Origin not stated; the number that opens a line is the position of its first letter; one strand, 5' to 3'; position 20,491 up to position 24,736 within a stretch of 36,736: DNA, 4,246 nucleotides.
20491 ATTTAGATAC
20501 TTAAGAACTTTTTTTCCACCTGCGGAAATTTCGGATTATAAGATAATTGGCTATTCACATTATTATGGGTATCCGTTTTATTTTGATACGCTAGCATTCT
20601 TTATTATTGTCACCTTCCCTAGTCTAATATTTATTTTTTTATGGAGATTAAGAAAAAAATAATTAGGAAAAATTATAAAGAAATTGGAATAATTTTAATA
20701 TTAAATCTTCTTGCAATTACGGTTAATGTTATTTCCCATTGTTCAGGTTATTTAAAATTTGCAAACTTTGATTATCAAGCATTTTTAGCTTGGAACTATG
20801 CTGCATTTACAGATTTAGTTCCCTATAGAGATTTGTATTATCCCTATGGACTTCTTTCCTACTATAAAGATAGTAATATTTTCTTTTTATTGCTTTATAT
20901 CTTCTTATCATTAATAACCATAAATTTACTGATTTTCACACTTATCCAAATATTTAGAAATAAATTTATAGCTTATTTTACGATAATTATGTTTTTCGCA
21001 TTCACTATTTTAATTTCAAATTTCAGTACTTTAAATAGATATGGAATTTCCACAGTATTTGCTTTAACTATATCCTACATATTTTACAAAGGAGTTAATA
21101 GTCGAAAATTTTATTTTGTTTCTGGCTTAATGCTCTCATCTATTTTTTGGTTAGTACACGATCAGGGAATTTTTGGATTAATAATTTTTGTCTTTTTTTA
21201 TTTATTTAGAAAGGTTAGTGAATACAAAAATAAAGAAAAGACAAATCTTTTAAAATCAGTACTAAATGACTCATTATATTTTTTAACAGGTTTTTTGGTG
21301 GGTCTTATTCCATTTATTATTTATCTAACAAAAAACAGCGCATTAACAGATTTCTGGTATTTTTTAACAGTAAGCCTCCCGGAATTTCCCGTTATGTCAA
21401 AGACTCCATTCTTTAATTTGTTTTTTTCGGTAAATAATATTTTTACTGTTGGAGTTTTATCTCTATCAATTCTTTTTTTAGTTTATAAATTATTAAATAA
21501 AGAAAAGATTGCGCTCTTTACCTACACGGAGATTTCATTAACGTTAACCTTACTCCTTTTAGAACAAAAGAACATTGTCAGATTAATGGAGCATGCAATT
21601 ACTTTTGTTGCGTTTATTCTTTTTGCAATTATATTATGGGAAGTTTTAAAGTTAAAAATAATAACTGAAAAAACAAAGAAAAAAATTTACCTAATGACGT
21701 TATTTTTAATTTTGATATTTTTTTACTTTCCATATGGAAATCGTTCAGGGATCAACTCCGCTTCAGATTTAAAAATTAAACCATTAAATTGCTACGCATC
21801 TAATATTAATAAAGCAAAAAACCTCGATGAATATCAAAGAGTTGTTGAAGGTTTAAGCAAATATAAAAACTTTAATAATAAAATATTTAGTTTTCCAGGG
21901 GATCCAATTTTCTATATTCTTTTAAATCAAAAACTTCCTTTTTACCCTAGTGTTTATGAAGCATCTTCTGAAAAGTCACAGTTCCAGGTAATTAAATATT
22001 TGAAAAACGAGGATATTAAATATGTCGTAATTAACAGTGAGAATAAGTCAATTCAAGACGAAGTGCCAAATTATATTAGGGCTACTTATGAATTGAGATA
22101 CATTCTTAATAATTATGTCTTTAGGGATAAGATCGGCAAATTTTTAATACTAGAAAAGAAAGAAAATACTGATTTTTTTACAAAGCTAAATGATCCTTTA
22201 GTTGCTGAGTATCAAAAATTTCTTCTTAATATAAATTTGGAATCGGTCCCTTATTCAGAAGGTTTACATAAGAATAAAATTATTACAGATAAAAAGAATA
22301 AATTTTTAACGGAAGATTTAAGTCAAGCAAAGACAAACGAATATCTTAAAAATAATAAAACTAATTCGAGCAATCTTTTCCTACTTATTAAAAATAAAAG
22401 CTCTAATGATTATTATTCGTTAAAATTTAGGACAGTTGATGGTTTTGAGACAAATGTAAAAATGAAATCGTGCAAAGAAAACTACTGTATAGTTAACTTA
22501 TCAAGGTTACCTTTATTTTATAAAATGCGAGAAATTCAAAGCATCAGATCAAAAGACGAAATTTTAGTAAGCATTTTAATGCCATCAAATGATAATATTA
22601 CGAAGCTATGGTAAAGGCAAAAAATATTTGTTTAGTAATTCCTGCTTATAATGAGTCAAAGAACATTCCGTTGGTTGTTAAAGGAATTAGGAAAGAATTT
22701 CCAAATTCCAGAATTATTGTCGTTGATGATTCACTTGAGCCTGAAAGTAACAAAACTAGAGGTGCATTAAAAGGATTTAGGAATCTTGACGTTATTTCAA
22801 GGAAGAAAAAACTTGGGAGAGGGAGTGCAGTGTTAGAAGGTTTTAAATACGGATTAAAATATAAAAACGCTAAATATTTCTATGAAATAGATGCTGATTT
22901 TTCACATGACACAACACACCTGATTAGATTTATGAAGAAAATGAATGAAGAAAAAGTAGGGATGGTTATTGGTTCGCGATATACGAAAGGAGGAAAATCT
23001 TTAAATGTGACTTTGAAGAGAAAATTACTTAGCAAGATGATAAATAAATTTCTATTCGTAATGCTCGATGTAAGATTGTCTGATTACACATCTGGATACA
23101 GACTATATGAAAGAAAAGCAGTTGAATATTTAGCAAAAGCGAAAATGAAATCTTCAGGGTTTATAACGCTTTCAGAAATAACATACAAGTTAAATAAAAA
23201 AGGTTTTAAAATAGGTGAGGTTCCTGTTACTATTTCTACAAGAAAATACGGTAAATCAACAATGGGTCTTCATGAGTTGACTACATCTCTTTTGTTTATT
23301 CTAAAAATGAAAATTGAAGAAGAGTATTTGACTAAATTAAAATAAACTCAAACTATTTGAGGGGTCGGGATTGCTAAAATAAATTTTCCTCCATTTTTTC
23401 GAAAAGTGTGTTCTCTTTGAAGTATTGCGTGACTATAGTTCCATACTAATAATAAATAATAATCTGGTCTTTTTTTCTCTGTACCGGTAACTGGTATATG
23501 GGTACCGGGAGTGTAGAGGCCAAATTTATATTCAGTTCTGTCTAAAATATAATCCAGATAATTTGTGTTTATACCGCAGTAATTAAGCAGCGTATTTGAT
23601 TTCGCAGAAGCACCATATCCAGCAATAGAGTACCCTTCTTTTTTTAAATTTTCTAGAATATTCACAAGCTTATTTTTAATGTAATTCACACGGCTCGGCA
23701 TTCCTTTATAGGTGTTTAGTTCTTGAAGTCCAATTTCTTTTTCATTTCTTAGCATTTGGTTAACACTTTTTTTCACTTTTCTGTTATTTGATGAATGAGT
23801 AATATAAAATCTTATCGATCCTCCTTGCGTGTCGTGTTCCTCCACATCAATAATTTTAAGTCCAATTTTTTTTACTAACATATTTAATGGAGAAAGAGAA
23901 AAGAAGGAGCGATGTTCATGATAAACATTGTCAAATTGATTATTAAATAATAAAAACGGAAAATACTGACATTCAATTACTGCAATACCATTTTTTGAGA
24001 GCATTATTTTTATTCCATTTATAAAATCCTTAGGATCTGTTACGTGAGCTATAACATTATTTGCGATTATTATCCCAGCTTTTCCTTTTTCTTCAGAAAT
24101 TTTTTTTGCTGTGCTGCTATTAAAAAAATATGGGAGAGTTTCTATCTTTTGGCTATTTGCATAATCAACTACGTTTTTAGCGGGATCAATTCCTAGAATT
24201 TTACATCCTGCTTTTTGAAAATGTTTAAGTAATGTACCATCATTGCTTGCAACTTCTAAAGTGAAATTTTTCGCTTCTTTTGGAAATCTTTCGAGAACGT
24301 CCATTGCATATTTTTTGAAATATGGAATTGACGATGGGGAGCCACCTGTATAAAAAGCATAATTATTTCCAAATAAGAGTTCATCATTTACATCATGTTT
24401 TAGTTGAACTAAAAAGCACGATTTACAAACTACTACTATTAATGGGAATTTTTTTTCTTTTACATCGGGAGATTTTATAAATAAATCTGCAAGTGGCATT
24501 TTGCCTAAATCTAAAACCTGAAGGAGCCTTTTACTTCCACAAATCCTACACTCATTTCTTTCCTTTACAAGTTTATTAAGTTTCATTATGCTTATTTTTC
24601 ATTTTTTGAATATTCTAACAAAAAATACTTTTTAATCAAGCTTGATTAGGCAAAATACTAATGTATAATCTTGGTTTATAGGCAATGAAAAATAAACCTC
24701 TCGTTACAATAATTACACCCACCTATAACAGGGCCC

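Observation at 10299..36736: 26-kb envelope-glycan locus built from repeated 'cytoplasmic GT2 plus polytopic GT-C-like' modules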

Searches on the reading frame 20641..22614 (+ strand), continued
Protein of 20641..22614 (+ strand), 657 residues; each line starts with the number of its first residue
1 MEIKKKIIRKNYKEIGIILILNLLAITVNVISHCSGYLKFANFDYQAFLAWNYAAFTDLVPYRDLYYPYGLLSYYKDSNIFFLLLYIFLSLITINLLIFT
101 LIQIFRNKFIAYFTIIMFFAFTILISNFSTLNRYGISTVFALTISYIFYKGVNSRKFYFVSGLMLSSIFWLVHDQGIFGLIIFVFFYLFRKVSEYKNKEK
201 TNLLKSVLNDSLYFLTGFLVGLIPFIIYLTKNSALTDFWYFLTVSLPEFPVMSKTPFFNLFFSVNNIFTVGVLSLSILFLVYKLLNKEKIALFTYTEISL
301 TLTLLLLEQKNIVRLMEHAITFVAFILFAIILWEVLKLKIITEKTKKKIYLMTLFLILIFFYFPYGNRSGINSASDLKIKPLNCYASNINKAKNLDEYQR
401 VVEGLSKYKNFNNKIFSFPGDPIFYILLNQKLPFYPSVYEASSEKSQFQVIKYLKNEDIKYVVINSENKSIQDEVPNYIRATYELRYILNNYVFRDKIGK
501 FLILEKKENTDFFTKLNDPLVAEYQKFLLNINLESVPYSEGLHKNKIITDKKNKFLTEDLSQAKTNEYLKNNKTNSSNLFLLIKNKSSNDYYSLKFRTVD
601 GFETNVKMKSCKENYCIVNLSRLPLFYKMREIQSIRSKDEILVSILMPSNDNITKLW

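Call 79: find_encoding_contigs(protein=P0024, flank=6000, max_places=1)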
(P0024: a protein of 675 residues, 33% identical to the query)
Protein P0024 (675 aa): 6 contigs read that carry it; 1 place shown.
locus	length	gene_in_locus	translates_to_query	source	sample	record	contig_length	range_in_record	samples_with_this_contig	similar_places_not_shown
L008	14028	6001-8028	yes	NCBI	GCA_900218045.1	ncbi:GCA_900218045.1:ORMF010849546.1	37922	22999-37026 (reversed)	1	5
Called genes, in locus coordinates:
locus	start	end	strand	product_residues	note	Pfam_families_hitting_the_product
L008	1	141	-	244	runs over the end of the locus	PF13641:Glyco_tranf_2_3, PF00535:Glycos_transf_2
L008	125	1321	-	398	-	PF02350:Epimerase_2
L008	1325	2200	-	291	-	PF01370:Epimerase, PF04321:RmlD_sub_bind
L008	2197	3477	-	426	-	PF08421:Methyltransf_13, PF13489:Methyltransf_23, PF08241:Methyltransf_11 (weak), PF08242:Methyltransf_12, PF13847:Methyltransf_31 (weak), PF08484:Methyltransf_14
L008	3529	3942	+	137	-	-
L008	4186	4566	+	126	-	-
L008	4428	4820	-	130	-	PF08421:Methyltransf_13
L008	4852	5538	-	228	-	PF01209:Ubie_methyltran (weak), PF13489:Methyltransf_23, PF07021:MetW, PF13847:Methyltransf_31, PF08241:Methyltransf_11, PF08242:Methyltransf_12, PF13649:Methyltransf_25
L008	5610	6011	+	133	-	-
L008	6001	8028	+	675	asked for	-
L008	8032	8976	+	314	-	PF00535:Glycos_transf_2, PF10111:Glyco_tranf_2_2 (faint), PF13641:Glyco_tranf_2_3, PF13506:Glyco_transf_21 (weak), PF13632:Glyco_trans_2_3 (weak)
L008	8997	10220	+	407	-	PF01943:Polysacc_synt, PF13440:Polysacc_synt_3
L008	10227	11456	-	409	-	PF08421:Methyltransf_13, PF13489:Methyltransf_23, PF08242:Methyltransf_12 (weak), PF08484:Methyltransf_14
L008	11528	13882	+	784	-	PF09586:YfhO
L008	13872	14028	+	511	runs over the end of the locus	PF13231:PMT_2 (weak)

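Call 80: find_encoding_contigs(protein=P0035, flank=6000, max_places=1)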
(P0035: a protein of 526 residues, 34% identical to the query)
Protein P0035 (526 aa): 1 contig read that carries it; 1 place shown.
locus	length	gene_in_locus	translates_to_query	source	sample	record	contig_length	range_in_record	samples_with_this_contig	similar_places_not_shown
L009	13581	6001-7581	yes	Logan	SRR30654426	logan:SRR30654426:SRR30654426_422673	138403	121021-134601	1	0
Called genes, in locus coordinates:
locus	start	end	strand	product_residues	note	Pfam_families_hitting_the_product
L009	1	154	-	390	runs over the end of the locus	PF08421:Methyltransf_13 (weak), PF13489:Methyltransf_23, PF08242:Methyltransf_12 (weak), PF08484:Methyltransf_14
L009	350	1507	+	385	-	PF04321:RmlD_sub_bind, PF05368:NmrA, PF01073:3Beta_HSD, PF01370:Epimerase, PF02719:Polysacc_synt_2, PF07993:NAD_binding_4, PF13460:NAD_binding_10, PF16363:GDP_Man_Dehyd, +2 more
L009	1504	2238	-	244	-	PF00535:Glycos_transf_2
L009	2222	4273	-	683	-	PF01370:Epimerase, PF04321:RmlD_sub_bind, PF02350:Epimerase_2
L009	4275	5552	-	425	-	PF08421:Methyltransf_13, PF13489:Methyltransf_23, PF08241:Methyltransf_11 (faint), PF08242:Methyltransf_12, PF08484:Methyltransf_14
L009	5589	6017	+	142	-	-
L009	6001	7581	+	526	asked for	-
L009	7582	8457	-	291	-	PF02353:CMAS, PF05219:DREV (weak), PF13489:Methyltransf_23, PF07021:MetW (weak), PF13847:Methyltransf_31, PF08241:Methyltransf_11, PF08242:Methyltransf_12, PF13649:Methyltransf_25, +1 more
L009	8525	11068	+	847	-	PF00535:Glycos_transf_2, PF10111:Glyco_tranf_2_2 (weak), PF13641:Glyco_tranf_2_3, PF13231:PMT_2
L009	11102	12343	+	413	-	PF01943:Polysacc_synt, PF13440:Polysacc_synt_3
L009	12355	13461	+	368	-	PF13439:Glyco_transf_4, PF00534:Glycos_transf_1, PF13692:Glyco_trans_1_4, PF13524:Glyco_trans_1_2, PF20706:GT4-conflict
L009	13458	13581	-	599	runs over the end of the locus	-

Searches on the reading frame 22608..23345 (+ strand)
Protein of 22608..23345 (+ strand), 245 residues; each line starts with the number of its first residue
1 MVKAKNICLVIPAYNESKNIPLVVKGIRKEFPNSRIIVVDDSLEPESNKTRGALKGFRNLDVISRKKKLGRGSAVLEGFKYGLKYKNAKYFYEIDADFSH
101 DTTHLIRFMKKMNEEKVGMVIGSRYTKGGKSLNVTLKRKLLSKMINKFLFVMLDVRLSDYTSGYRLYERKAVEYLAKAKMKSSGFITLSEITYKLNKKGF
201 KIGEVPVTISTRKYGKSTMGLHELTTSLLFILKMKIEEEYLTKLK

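Call 5: search_protein_families(library=pfam, proteins=[window:22608-23345:+], max_evalue=0.01)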
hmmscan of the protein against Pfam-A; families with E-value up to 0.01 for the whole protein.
window:22608-23345:+ (245 aa): 1 family
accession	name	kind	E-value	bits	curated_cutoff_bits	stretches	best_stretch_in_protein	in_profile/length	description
PF00535.33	Glycos_transf_2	-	2.3e-20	73.7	23.3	1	9-173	2-165/168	Glycosyl transferase family 2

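Call 15: search_protein_families(library=ncbifam, proteins=[window:22608-23345:+], max_evalue=0.01)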
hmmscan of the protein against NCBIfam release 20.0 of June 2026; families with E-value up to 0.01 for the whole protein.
window:22608-23345:+ (245 aa): 8 families
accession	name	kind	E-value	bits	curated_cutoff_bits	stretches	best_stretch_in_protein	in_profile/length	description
NF058614.1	PPMAGASynPpgS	equivalog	7.6e-24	84.4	370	1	7-217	2-204/226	polyprenyl-phospho-N-acetylgalactosaminyl synthase PpgS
TIGR04182.1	glyco_TIGR04182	equivalog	3.7e-18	65.9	325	1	6-218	1-199/293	S-layer glycoprotein N-glycosyltransferase AglJ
NF007986.1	PRK10714.1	equivalog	6.7e-11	41.8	529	1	3-225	4-216/316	undecaprenyl-phosphate 4-deoxy-4-formamido-L-arabinose transferase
NF047588.1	GlcsyltransPgfSStrep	equivalog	3.5e-09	36.3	500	1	7-179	3-171/308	glycosyltransferase PgfS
TIGR03937.1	PgaC_IcaA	equivalog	1.3e-08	34.3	422.3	1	4-123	44-162/407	poly-beta-1,6-N-acetyl-D-glucosamine synthase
TIGR03469.1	HpnB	hypoth_equivalog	2.7e-06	26.7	379.25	1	6-120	45-168/386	hopene-associated glycosyltransferase HpnB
NF047683.1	TeichurnBiosyTuaG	equivalog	0.00021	21.1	400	1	4-119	5-118/252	teichuronic acid biosynthesis protein TuaG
TIGR04283.1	glyco_like_mftF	equivalog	0.0034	17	182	0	8-78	2-67/221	TIGR04283 family arsenosugar biosynthesis glycosyltransferase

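Call 16: search_solved_structures(query=window:22608-23345:+, max_evalue=0.01)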
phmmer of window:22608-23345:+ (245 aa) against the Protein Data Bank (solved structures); distinct sequences matched with E-value up to 0.01: 7.
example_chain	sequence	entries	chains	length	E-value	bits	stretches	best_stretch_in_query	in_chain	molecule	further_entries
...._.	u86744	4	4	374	1.1e-15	61.1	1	6-220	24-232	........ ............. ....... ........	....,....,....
9hwj_A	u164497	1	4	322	9.2e-06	28.7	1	4-224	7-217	Undecaprenyl-phosphate 4-deoxy-4-formamido-L-arabinose transferase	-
9bhc_C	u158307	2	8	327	6.7e-05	25.9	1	4-224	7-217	Undecaprenyl-phosphate 4-deoxy-4-formamido-L-arabinose transferase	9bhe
8vxh_A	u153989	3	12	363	9e-05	25.5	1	4-224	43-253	Undecaprenyl-phosphate 4-deoxy-4-formamido-L-arabinose transferase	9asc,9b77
5eke_A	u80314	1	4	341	0.00061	22.8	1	7-176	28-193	Uncharacterized glycosyltransferase sll0501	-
5ekp_C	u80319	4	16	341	0.00061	22.7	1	7-176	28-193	Uncharacterized glycosyltransferase sll0501 | Glycosyltransferase sll0501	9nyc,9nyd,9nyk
9nye_A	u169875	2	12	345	0.00063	22.7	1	7-176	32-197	Glycosyltransferase sll0501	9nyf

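Call 75: search_protein_families(library=ncbifam, proteins=[L007:18786-19955:+, L007:17236-18798:+], max_evalue=0.00001)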
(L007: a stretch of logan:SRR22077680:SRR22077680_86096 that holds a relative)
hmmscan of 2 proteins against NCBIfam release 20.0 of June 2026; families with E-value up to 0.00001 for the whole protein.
L007:18786-19955:+ (389 aa): 1 family
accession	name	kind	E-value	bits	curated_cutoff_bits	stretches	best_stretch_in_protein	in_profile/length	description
TIGR04370.1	glyco_rpt_poly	subfamily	3.1e-07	29.7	40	1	50-284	2-268/396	oligosaccharide repeat unit polymerase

L007:17236-18798:+ (520 aa): 2 families
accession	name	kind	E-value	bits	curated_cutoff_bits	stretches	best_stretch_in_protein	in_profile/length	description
NF047510.1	LIC_10190_fam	subfamily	9.6e-08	31.2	100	1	145-286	177-313/424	LIC_10190 family membrane protein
NF047440.1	LA3751_2_3_fam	subfamily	9.1e-07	28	200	1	130-411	94-391/460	LA_3751/LA_3752 family putative glycosyltransferase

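Call 88: search_solved_structures(query=window:22608-23345:+, max_evalue=1e-10, show_alignments=1)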
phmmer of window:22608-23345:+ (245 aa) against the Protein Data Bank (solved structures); distinct sequences matched with E-value up to 1e-10: 1.
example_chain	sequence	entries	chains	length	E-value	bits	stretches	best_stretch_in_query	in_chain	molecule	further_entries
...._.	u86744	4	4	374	1.1e-15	61.1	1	6-220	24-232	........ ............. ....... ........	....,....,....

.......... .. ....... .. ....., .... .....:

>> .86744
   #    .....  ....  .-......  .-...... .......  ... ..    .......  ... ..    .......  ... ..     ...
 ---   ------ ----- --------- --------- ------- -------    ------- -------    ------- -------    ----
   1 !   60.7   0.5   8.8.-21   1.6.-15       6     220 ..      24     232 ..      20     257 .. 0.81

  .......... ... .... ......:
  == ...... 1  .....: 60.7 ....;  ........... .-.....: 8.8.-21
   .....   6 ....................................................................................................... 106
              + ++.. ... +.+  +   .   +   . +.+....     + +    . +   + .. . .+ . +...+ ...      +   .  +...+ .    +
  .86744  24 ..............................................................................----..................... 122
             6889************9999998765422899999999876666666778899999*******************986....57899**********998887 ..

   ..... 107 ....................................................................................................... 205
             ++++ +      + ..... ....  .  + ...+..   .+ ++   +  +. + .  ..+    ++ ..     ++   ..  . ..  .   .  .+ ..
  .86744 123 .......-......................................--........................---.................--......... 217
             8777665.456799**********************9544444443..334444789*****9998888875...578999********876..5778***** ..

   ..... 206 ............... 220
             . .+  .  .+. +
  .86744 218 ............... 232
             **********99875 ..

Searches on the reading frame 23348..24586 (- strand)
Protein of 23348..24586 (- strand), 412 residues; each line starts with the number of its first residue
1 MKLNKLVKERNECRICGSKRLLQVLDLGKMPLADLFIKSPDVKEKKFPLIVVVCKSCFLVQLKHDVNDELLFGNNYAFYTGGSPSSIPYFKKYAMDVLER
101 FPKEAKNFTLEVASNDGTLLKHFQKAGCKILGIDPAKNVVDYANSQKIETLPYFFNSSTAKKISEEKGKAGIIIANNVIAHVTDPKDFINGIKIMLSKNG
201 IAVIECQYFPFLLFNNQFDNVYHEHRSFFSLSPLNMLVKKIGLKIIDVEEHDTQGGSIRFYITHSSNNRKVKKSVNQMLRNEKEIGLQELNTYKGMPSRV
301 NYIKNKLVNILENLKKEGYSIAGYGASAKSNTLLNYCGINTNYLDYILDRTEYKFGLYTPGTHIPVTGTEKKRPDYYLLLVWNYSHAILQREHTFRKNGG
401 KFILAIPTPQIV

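Call 5: search_protein_families(library=pfam, proteins=[window:23348-24586:-], max_evalue=0.01)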
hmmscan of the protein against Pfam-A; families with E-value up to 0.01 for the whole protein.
window:23348-24586:- (412 aa): 7 families
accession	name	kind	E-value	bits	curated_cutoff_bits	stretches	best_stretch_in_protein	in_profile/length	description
PF08484.17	Methyltransf_14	-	4.1e-54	183.1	23.5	1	253-407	2-160/160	C-methyltransferase C-terminal domain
PF08421.16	Methyltransf_13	-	1.4e-19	70.4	31.3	1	13-72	1-62/62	Putative zinc binding domain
PF13489.12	Methyltransf_23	-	1.1e-15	58.2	27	1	93-247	8-163/164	Methyltransferase domain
PF08242.18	Methyltransf_12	-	3.6e-09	37.7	30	1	110-201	1-97/98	Methyltransferase domain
PF08241.18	Methyltransf_11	-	1.4e-08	35.7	21.2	1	110-204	1-95/95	Methyltransferase domain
PF13649.12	Methyltransf_25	-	8.8e-06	26.8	27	1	110-200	2-97/97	Methyltransferase domain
PF13847.12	Methyltransf_31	-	9.1e-05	22.6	27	1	110-205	8-110/145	Methyltransferase domain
